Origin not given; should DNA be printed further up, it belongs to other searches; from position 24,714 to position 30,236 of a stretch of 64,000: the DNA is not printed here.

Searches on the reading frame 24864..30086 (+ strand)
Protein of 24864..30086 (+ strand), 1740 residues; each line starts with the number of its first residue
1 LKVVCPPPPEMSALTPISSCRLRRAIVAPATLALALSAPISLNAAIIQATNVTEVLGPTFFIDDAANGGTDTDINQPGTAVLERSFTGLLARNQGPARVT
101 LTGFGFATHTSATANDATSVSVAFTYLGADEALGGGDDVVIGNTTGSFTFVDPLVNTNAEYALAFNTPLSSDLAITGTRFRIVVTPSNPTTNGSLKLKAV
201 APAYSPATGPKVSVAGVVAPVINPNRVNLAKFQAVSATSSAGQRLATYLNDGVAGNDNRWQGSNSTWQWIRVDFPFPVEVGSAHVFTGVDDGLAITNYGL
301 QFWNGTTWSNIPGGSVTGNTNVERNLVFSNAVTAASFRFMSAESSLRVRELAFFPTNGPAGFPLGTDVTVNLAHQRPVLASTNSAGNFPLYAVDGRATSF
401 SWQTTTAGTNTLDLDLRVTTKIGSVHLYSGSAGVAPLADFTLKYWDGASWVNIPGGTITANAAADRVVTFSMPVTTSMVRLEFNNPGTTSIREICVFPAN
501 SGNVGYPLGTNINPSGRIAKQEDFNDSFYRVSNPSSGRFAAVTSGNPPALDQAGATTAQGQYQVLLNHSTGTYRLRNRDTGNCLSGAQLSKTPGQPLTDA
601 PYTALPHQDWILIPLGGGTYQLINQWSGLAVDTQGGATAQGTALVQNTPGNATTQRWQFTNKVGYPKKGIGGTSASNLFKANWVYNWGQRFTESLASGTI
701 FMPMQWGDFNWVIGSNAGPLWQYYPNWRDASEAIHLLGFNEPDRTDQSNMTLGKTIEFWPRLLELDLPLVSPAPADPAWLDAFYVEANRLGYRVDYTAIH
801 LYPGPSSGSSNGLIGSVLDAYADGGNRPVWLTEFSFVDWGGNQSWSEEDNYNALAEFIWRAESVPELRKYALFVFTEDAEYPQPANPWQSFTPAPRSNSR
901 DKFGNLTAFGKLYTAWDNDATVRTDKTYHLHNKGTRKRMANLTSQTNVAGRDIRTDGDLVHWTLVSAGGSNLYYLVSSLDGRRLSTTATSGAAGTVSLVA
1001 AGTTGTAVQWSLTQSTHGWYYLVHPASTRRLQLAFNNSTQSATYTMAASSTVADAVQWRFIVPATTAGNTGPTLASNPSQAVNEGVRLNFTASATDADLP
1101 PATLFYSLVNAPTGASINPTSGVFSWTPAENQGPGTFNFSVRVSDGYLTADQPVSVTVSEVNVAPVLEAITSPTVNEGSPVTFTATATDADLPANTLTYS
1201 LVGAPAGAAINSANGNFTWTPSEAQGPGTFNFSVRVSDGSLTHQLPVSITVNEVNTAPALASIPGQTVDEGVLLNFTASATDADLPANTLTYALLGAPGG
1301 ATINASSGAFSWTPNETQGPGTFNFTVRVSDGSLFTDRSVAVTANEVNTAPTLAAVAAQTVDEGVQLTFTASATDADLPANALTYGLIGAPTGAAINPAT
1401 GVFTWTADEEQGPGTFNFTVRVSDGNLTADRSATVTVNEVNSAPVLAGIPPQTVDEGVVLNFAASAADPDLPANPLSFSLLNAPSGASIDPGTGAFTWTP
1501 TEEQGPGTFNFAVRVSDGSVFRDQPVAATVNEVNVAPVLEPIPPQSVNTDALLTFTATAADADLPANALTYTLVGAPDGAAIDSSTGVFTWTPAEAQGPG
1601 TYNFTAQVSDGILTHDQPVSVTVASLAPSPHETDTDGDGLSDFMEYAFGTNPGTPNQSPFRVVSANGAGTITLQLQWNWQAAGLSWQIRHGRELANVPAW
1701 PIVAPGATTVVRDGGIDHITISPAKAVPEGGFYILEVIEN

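Call 35: search_protein_families(library=pfam, proteins=[window:24864-30086:+], max_evalue=0.01)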
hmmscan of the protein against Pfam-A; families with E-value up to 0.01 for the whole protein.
window:24864-30086:+ (1740 aa): 15 families
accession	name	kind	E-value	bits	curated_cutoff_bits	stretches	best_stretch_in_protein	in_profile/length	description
PF05345.18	He_PIG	-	9.7e-61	202.7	24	6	1164-1252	1-96/96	Putative Ig domain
PF17963.7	Big_9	-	3.2e-39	134.1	23.6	6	1162-1250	1-89/89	Bacterial Ig domain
PF18957.6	RibLong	-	1.5e-29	103.1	27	5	1174-1251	12-92/93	Long Rib domain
PF17892.7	Cadherin_5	-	8.9e-29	99.6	26.5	5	1161-1252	1-98/98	Cadherin-like domain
PF11790.14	Glyco_hydro_cc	-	1.3e-27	97.3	21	1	680-885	19-220/237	Glycosyl hydrolase catalytic core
PF14200.12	RicinB_lectin_2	-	3.9e-24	85.6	25.6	4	561-646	4-88/89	Ricin-type beta-trefoil lectin domain-like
PF22633.2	F5_F8_type_C_2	-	1.6e-14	54.7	27.8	2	391-481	1-91/91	NedA-like, galactose-binding domain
PF00754.31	F5_F8_type_C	-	2.4e-14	54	28.2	2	380-490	4-123/127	F5/8 type C domain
PF00028.23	Cadherin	-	2.6e-08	34.6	28.8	0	1368-1438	15-89/93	Cadherin domain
PF19077.6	Big_13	-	8.2e-08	33.1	27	0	1182-1238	30-85/102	Bacterial Ig-like domain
PF24208.1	Beta-tre_PLH30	-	7.6e-07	29.6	27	0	928-1004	1-76/130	Endo-acting ulvan lyase beta-trefoil domain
PF18911.6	PKD_4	-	8.5e-05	23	27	0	1162-1191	1-30/85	PKD domain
PF00652.28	Ricin_B_lectin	-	0.00025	21.7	29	1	537-657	11-126/126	Ricin-type beta-trefoil lectin domain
PF18884.5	TSP3_bac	-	0.0038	17.5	25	0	1634-1652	1-19/22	Bacterial TSP3 repeat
PF09684.15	Tail_P2_I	-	0.0052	17.1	20.6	0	1403-1435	95-128/139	Phage tail protein (Tail_P2_I)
